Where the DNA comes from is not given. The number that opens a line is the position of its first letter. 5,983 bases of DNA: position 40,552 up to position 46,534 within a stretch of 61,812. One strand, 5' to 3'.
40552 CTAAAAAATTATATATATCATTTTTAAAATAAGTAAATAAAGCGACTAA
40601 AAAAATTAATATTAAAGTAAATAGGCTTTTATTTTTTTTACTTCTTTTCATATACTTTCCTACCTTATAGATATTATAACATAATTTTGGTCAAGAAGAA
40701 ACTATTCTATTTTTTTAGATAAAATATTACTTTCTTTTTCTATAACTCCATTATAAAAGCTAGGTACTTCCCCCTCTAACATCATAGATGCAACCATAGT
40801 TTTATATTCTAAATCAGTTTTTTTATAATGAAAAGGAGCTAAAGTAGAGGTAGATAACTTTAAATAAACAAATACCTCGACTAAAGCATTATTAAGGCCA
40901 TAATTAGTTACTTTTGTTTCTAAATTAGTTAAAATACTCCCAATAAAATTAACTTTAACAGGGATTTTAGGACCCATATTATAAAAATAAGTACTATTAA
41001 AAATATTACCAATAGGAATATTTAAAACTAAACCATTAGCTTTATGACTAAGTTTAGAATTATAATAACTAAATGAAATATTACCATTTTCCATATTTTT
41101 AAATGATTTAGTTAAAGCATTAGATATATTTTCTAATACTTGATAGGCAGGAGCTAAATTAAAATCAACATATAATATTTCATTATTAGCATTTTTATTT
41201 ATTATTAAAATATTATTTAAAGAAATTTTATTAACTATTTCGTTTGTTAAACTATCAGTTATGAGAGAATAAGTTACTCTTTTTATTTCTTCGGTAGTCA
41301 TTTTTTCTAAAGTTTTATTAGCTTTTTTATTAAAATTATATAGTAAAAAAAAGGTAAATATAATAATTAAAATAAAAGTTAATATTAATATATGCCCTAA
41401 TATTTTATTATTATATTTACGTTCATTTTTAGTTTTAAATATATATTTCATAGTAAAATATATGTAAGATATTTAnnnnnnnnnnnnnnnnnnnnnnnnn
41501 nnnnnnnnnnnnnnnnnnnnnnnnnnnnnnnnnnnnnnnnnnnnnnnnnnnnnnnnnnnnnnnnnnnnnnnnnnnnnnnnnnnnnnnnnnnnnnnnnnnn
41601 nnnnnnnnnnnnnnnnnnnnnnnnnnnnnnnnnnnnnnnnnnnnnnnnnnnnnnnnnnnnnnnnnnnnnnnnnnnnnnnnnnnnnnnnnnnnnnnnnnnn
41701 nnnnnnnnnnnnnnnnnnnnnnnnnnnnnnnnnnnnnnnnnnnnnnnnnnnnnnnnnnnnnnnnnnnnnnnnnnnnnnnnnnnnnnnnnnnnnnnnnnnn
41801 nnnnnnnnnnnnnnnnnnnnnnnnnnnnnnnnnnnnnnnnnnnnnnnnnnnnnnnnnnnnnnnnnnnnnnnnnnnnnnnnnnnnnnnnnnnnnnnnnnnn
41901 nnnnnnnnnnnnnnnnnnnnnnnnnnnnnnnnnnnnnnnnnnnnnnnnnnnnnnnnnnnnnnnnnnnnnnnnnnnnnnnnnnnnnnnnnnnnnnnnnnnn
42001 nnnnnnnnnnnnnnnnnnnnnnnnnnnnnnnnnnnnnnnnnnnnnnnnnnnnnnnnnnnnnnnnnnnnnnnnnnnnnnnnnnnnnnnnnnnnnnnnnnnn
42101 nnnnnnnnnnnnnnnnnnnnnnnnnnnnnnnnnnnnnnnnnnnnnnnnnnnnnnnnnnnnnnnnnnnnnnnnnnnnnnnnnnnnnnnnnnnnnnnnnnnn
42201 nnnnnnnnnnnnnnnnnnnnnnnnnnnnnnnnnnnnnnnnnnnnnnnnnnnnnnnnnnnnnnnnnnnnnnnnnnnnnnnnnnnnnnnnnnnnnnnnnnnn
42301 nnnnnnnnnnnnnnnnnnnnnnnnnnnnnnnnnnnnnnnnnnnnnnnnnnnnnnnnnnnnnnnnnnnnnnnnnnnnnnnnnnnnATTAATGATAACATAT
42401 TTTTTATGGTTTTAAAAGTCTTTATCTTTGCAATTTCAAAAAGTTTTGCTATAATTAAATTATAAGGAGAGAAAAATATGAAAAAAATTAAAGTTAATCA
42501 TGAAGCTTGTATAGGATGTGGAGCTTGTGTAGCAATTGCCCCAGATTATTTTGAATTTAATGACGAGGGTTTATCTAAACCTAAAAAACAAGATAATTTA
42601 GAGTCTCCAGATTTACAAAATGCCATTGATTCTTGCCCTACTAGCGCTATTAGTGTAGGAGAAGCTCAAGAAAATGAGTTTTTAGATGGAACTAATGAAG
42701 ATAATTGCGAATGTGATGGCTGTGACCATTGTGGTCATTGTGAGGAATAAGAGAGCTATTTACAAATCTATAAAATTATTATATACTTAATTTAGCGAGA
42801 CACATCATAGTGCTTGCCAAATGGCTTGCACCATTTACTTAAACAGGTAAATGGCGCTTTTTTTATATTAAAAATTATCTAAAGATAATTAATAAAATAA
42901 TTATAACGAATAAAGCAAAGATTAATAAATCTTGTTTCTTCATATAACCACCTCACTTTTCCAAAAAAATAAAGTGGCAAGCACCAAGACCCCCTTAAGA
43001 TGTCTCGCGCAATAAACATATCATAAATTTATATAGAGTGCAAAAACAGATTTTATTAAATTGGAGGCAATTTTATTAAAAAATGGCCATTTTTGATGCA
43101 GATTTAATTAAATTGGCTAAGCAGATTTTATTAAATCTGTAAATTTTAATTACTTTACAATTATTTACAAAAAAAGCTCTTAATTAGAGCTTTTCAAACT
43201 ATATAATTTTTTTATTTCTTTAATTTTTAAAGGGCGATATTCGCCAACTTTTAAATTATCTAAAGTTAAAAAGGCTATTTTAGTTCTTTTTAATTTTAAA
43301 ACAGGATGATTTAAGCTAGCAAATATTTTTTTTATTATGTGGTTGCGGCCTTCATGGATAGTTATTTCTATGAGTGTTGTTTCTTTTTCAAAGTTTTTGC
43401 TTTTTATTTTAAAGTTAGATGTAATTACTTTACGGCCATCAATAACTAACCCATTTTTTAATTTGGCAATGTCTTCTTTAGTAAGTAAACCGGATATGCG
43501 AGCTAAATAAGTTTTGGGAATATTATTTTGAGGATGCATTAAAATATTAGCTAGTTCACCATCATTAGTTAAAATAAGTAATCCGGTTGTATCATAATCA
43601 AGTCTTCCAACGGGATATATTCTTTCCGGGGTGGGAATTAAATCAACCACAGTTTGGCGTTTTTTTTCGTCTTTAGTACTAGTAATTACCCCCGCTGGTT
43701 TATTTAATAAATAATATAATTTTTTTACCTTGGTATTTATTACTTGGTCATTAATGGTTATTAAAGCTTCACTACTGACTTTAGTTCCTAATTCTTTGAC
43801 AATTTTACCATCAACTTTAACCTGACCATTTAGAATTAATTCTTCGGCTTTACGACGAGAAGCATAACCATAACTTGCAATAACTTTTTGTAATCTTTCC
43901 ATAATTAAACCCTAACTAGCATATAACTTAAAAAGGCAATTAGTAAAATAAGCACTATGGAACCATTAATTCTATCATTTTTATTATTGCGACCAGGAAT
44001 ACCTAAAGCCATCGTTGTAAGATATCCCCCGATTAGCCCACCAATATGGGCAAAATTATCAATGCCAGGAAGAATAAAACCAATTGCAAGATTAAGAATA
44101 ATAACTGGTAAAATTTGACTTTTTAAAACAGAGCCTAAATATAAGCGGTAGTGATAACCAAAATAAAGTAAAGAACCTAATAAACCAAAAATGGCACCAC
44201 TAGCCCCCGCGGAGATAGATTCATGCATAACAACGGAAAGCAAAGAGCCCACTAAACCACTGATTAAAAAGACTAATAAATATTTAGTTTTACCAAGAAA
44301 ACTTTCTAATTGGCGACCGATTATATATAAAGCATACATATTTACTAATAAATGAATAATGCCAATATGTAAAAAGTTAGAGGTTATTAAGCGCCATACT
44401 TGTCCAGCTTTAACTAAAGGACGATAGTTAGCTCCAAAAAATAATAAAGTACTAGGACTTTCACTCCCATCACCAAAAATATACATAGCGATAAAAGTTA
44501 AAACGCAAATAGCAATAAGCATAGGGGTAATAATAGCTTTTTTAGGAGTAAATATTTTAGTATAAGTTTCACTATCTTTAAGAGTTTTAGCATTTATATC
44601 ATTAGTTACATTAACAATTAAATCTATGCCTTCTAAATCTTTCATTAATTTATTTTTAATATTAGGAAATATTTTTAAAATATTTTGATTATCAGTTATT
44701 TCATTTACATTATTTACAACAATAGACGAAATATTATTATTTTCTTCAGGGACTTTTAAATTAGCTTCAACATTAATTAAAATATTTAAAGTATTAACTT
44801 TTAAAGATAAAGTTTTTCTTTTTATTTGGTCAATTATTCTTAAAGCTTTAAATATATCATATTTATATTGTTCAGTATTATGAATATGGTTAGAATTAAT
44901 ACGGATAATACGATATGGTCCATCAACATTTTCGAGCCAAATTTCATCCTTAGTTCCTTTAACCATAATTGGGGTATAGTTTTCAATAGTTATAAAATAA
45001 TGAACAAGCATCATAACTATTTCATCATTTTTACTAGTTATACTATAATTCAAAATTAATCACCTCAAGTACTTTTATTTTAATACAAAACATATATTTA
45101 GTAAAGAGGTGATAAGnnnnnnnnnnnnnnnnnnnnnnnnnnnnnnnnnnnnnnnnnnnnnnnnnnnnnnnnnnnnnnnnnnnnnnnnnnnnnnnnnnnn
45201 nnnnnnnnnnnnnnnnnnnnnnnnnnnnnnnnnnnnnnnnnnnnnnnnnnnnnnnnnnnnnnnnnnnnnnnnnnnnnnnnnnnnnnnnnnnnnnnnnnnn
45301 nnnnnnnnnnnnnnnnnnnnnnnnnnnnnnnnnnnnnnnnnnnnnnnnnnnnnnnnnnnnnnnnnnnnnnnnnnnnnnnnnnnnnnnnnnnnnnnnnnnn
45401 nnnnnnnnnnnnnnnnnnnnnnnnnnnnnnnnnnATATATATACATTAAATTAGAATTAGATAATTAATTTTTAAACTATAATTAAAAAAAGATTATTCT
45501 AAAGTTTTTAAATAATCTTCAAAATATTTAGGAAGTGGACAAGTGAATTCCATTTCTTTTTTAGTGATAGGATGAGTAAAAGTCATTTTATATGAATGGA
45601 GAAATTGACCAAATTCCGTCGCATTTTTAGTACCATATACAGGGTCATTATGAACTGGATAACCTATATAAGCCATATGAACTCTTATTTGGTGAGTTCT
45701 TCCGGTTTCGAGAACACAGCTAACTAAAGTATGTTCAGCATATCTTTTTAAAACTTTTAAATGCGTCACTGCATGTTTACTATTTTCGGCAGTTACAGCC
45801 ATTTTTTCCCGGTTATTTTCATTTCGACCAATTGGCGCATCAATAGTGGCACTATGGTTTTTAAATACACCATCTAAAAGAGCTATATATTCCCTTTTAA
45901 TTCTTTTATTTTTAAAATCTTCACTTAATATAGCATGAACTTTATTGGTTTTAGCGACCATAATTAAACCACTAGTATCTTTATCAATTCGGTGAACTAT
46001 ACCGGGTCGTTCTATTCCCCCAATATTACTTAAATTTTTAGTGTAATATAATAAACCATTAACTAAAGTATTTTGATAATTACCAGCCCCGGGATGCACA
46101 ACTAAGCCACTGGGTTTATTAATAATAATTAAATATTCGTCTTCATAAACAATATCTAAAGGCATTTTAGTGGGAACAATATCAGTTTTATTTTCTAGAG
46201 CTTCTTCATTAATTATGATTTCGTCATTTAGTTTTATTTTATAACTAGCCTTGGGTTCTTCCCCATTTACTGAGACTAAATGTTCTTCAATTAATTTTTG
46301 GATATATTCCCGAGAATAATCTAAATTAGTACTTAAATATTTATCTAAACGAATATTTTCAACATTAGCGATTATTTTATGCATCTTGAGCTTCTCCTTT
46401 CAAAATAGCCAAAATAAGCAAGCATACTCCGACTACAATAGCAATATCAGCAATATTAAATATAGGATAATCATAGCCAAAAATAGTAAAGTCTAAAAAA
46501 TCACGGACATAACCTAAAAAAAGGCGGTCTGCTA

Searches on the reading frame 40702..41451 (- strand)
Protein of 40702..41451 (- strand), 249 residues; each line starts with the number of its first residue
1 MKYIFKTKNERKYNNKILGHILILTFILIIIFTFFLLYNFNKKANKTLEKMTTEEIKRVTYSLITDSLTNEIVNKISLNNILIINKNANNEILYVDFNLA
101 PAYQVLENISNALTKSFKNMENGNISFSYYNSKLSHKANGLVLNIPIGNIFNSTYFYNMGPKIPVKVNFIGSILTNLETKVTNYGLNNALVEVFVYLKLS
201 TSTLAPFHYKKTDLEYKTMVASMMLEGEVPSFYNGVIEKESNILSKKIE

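Call 104: search_protein_families(library=pfam, proteins=[window:40702-41451:-], max_evalue=0.0001)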
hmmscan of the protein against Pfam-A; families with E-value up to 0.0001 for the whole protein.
window:40702-41451:- (249 aa): 1 family
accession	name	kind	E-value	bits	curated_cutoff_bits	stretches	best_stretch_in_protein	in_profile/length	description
PF09560.15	Spore_YunB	-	6.6e-21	74.7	25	1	143-231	2-90/91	Sporulation protein YunB (Spo_YunB)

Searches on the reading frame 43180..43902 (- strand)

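Call 104: search_protein_families(library=pfam, proteins=[window:43180-43902:-], max_evalue=0.0001)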
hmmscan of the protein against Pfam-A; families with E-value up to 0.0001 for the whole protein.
window:43180-43902:- (240 aa): 2 families
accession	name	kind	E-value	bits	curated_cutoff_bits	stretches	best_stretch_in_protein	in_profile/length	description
PF00849.27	PseudoU_synth_2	-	2.9e-27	96.2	26.8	1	63-196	2-152/152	RNA pseudouridylate synthase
PF01479.30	S4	-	2.4e-13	50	22.8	1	2-46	1-46/48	S4 domain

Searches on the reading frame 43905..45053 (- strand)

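Call 104: search_protein_families(library=pfam, proteins=[window:43905-45053:-], max_evalue=0.0001)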
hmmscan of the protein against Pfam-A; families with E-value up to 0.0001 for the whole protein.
window:43905-45053:- (382 aa): 2 families
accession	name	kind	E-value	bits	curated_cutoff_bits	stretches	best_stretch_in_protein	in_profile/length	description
PF01694.28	Rhomboid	-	4e-37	128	22.6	1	217-350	2-140/143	Rhomboid domain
PF08551.15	DUF1751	-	3.9e-06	27.8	22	1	219-277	8-66/99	Eukaryotic integral membrane protein (DUF1751)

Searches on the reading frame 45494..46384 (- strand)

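Call 104: search_protein_families(library=pfam, proteins=[window:45494-46384:-], max_evalue=0.0001)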
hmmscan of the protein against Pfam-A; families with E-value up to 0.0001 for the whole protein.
window:45494-46384:- (296 aa): 2 families
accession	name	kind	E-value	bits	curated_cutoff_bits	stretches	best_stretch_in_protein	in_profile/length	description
PF00849.27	PseudoU_synth_2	-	4.9e-37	127.9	26.8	1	84-238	1-151/152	RNA pseudouridylate synthase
PF01479.30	S4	-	1.6e-08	34.6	22.8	1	12-56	2-48/48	S4 domain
